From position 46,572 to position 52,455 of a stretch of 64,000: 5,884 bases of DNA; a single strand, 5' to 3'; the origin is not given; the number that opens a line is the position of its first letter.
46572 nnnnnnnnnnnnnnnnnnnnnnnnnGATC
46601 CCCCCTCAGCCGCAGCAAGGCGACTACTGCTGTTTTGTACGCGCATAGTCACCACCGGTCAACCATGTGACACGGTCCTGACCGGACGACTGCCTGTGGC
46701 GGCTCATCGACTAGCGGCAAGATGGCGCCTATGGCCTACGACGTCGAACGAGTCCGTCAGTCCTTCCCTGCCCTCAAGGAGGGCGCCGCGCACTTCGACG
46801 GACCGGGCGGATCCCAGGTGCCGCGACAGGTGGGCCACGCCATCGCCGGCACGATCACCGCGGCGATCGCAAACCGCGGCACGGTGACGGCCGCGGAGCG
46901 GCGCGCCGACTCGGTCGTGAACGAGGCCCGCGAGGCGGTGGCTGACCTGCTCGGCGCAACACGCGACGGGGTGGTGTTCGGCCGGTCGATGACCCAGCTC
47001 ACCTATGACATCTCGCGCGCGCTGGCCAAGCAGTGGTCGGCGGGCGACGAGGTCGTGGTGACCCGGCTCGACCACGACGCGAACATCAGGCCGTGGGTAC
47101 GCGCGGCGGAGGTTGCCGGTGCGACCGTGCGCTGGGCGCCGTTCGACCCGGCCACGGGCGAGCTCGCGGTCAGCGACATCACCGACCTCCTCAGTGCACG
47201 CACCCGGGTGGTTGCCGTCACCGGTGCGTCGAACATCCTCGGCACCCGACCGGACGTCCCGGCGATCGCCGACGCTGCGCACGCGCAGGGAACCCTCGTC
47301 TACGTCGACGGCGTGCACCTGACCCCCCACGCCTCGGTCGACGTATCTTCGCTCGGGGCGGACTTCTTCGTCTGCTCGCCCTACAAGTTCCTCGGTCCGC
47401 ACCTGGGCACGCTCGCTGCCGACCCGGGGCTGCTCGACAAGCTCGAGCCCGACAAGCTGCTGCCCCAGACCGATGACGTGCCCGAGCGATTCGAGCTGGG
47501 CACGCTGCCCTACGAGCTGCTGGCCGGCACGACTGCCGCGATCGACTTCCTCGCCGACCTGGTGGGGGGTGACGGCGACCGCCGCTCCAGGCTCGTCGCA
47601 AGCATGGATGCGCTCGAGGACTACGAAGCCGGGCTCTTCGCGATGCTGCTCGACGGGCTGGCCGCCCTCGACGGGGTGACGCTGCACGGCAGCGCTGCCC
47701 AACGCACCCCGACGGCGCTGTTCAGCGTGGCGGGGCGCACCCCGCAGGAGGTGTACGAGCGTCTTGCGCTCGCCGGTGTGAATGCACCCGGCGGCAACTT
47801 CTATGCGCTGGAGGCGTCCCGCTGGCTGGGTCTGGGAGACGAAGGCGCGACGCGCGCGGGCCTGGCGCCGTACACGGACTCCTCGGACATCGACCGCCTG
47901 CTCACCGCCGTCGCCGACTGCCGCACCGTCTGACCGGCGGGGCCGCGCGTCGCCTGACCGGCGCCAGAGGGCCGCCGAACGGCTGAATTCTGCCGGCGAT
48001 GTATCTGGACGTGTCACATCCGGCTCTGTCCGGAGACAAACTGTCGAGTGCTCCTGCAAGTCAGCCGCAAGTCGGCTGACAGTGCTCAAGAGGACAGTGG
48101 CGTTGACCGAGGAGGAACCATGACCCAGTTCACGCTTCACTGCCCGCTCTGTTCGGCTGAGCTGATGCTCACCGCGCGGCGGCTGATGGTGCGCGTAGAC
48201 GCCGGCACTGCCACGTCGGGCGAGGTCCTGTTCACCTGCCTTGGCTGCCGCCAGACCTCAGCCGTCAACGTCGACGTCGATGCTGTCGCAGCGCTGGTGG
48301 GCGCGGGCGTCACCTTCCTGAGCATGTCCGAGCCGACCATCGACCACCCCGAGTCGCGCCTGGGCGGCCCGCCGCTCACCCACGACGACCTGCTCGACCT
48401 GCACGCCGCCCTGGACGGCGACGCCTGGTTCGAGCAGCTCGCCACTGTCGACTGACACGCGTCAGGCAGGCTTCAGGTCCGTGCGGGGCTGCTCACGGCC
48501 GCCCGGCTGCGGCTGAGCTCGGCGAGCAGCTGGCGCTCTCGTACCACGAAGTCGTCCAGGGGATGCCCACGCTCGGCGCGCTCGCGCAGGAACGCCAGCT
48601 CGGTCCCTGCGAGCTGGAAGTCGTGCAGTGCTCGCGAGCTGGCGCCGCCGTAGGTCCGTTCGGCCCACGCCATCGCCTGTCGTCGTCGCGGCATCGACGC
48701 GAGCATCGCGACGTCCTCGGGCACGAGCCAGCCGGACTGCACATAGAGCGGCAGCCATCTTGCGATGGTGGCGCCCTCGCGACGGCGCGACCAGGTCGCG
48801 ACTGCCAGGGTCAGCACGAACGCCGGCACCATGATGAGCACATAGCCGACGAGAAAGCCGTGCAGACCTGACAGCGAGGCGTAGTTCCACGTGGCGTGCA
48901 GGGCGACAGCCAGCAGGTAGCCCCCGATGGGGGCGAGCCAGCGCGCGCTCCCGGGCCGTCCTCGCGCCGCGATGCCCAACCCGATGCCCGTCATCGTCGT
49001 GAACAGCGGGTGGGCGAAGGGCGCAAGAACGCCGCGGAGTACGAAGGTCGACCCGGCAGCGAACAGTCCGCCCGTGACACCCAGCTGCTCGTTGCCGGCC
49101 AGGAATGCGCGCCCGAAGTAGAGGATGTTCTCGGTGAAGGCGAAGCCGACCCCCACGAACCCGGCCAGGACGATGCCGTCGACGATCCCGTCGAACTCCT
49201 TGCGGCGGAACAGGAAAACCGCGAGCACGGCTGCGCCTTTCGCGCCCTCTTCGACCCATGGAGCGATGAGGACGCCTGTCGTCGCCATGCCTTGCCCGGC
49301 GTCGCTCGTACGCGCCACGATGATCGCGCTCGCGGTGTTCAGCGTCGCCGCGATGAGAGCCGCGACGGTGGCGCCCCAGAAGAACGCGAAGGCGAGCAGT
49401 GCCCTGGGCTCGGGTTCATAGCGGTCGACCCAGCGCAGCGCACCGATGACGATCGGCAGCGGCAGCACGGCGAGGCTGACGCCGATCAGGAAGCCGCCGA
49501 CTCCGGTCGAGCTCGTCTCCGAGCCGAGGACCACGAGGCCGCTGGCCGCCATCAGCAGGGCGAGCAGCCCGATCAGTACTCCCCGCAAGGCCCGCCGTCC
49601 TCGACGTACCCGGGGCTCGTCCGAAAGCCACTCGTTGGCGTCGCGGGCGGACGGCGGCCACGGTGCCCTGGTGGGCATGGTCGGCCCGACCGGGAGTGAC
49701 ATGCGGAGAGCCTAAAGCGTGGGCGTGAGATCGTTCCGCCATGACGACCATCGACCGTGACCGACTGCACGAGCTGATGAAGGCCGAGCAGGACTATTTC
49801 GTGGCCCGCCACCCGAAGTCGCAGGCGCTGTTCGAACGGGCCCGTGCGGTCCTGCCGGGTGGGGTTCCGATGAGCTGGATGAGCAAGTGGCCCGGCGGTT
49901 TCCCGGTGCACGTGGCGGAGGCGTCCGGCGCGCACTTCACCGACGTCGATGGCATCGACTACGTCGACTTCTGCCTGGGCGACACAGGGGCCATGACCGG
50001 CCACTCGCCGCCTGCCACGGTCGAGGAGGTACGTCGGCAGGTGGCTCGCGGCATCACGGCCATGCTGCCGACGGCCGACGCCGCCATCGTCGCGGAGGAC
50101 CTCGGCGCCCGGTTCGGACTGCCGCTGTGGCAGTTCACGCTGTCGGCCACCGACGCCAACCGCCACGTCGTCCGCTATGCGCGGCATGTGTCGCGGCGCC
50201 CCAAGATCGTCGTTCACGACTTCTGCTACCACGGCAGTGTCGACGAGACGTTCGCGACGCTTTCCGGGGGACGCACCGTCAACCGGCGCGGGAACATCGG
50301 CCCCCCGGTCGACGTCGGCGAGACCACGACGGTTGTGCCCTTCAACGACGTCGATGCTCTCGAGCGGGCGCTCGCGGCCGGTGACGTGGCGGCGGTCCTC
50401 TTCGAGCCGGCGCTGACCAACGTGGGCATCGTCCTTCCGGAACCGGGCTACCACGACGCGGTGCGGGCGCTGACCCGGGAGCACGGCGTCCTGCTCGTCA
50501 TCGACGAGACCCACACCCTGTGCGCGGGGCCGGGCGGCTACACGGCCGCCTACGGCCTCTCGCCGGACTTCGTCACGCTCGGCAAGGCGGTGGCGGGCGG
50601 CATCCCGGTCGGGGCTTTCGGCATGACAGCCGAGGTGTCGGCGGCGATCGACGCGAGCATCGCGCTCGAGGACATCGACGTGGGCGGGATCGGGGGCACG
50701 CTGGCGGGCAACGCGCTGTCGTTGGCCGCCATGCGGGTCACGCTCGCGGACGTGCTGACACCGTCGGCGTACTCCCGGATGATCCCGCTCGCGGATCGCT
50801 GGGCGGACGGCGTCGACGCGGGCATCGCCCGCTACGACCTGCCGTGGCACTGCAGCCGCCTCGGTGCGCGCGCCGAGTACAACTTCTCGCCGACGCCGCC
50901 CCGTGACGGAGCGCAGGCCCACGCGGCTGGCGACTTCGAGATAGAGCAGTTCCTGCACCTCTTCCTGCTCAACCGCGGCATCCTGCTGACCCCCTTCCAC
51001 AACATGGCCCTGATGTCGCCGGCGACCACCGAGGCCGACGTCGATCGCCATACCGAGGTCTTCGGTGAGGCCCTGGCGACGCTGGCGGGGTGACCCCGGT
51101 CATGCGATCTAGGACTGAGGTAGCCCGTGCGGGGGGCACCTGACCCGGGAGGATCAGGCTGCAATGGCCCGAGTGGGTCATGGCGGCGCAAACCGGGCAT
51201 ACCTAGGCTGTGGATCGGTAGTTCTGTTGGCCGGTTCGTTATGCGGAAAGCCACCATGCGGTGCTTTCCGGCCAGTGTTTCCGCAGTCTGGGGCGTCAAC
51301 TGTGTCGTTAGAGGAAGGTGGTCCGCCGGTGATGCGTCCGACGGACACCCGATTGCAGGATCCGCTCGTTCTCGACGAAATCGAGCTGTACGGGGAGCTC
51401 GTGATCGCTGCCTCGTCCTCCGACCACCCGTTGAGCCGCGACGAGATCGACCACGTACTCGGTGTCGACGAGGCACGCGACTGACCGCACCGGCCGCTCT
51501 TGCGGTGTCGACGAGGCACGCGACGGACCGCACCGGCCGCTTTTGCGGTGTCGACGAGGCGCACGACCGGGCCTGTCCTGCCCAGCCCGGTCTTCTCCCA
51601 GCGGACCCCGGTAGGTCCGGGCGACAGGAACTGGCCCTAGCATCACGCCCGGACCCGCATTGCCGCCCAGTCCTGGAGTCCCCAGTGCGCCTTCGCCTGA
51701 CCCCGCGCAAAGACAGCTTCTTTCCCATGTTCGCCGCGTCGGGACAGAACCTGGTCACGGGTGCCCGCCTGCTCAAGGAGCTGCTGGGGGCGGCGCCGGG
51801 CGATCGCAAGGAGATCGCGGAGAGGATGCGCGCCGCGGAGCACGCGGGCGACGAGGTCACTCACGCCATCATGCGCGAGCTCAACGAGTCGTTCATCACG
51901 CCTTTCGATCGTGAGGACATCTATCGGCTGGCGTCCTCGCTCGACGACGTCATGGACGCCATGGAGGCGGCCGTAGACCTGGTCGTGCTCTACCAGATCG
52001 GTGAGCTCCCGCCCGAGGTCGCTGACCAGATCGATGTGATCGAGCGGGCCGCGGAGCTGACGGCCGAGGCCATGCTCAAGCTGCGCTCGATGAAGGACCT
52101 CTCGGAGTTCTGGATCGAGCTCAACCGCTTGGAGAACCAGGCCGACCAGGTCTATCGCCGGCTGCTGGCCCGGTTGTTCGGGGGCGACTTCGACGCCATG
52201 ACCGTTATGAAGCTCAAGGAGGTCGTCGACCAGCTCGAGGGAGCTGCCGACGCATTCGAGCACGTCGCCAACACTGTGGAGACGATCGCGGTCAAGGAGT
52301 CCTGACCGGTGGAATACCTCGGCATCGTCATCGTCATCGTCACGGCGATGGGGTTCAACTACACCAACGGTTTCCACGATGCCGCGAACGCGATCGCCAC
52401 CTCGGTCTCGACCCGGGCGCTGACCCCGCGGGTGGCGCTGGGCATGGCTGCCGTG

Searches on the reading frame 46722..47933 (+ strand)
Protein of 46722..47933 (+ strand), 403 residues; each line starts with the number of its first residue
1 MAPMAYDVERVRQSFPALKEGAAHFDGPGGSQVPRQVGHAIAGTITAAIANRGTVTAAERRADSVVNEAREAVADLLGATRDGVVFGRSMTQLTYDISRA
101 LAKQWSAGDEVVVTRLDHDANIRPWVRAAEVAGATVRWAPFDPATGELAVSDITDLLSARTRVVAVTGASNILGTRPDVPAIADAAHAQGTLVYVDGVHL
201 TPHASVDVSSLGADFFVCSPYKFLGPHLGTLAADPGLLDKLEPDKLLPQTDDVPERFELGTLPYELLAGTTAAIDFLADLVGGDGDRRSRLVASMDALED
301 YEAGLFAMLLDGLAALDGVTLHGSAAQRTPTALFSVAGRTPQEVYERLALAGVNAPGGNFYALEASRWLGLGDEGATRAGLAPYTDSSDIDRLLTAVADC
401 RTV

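Call 35: search_protein_families(library=pfam, max_evalue=0.00001, proteins=[window:46722-47933:+])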
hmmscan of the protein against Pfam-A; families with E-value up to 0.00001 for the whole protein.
window:46722-47933:+ (403 aa): 3 families
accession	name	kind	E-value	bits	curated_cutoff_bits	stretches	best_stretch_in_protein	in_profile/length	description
PF00266.25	Aminotran_5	-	1.5e-55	189.1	21.5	1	25-393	3-371/371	Aminotransferase class-V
PF01053.26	Cys_Met_Meta_PP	-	1.7e-08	33.9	27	1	99-229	82-205/381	Cys/Met metabolism PLP-dependent enzyme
PF00155.27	Aminotran_1_2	-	1.4e-07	31.4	19.7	1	66-199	44-188/361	Aminotransferase class I and II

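Call 37: find_encoding_contigs(protein=window:46722-47933:+, flank=500, max_places=3)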
Protein window:46722-47933:+ (403 aa): no gene with exactly this product is on record in the collection.

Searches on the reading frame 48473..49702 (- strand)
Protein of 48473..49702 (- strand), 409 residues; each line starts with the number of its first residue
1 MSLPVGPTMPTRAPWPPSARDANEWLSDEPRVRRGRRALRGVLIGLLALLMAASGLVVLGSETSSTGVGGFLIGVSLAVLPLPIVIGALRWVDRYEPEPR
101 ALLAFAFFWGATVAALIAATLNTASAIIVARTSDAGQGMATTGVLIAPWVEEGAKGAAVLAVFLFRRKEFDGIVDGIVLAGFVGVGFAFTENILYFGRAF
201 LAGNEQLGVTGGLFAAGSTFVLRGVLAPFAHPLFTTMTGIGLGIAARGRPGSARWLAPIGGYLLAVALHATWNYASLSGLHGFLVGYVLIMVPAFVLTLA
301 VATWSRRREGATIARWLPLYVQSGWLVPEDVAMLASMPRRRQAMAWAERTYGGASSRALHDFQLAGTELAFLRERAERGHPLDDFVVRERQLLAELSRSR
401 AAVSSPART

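Call 35: search_protein_families(library=pfam, max_evalue=0.00001, proteins=[window:48473-49702:-])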
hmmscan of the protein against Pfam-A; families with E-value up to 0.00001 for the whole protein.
window:48473-49702:- (409 aa): 1 family
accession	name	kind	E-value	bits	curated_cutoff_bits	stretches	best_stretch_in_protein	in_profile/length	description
PF13367.11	PrsW-protease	-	1.1e-54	185.4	23.5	1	98-297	1-195/196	PrsW family intramembrane metalloprotease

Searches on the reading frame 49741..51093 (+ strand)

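Call 35: search_protein_families(library=pfam, max_evalue=0.00001, proteins=[window:49741-51093:+])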
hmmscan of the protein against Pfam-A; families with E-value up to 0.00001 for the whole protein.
window:49741-51093:+ (450 aa): 1 family
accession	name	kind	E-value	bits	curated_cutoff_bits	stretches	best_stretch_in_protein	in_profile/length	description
PF00202.27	Aminotran_3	-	7.1e-38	130.8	30.5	1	53-382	8-350/403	Aminotransferase class-III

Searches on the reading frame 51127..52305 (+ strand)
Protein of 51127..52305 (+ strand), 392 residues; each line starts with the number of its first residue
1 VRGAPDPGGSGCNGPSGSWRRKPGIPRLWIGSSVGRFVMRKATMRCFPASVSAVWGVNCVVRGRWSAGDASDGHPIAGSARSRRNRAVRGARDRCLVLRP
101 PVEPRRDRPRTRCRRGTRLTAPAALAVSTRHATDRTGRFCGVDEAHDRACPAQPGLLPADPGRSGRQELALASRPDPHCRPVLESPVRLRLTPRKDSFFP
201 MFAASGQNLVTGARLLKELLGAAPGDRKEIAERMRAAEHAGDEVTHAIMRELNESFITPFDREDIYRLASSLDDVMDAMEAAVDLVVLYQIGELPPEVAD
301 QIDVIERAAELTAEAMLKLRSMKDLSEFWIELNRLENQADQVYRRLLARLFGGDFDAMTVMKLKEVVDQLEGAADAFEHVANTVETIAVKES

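Call 35: search_protein_families(library=pfam, max_evalue=0.00001, proteins=[window:51127-52305:+])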
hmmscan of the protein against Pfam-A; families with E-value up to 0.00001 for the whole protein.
window:51127-52305:+ (392 aa): 1 family
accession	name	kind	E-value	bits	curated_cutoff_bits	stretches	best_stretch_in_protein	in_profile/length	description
PF01865.21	PhoU_div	-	5.3e-27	95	24.4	1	193-389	8-213/214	Protein of unknown function DUF47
